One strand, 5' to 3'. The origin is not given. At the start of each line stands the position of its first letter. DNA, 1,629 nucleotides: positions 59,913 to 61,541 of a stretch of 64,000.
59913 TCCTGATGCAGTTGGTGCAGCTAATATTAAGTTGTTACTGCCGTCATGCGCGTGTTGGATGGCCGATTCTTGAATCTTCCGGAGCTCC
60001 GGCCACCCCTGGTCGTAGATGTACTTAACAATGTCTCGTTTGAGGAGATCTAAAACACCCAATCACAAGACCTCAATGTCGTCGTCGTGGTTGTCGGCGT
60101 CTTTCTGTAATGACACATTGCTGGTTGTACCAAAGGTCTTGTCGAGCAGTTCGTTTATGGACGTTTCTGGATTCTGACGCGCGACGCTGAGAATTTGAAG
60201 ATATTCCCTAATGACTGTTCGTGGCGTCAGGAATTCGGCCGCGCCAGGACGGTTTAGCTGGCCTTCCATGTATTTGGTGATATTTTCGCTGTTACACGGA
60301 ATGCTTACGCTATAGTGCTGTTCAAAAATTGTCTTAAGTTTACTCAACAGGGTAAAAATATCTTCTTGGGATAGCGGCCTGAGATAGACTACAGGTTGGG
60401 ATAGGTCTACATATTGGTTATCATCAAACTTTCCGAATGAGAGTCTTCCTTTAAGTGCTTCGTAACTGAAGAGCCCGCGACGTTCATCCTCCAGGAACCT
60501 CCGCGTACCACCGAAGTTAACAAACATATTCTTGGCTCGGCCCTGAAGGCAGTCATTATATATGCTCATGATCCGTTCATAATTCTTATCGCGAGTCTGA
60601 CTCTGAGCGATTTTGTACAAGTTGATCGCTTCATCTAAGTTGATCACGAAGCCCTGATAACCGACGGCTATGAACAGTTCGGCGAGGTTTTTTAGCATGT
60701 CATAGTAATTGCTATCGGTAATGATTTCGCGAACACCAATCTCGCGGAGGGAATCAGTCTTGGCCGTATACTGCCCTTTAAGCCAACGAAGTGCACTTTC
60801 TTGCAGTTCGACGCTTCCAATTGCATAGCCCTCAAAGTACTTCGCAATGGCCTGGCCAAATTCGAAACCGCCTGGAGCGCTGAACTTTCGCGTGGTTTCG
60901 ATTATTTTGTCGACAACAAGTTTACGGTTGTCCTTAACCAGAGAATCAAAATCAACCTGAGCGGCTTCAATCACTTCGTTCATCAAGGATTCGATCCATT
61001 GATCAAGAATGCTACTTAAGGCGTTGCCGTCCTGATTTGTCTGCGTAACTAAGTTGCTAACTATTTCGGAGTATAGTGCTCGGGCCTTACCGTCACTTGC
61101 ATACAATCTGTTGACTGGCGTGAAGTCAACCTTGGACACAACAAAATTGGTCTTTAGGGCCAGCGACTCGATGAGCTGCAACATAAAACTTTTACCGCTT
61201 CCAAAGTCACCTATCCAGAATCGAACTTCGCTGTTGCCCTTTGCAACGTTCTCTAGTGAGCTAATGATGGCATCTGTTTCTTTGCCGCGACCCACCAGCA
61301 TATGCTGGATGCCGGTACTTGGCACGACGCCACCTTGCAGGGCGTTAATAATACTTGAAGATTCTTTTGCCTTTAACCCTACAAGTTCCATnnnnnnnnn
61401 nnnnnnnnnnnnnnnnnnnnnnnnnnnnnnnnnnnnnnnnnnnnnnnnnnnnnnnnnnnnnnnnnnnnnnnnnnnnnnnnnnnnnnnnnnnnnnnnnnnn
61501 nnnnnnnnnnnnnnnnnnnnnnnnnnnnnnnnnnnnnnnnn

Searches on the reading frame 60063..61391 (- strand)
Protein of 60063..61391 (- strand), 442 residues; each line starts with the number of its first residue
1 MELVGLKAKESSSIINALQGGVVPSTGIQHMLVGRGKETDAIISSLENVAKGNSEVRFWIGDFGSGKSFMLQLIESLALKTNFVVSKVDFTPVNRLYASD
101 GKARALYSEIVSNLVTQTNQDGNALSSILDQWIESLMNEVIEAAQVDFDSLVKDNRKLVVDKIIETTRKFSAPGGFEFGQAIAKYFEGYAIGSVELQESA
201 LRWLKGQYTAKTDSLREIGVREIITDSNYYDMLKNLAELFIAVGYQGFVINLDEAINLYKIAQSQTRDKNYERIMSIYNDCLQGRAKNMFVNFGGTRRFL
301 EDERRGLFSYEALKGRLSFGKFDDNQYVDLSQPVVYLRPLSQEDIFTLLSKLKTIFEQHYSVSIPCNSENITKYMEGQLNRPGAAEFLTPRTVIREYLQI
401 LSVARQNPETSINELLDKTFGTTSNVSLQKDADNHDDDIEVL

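Call 36: search_protein_families(library=pfam, proteins=[window:60063-61391:-], max_evalue=0.00001)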
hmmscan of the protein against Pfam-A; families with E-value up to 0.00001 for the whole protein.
window:60063-61391:- (442 aa): 1 family
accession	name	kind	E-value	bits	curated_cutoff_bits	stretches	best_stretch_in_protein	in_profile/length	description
PF10923.14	BrxC_BrxD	-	8.3e-132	440.4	22.2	1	7-418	2-412/414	BREX system ATP-binding protein BrxC/D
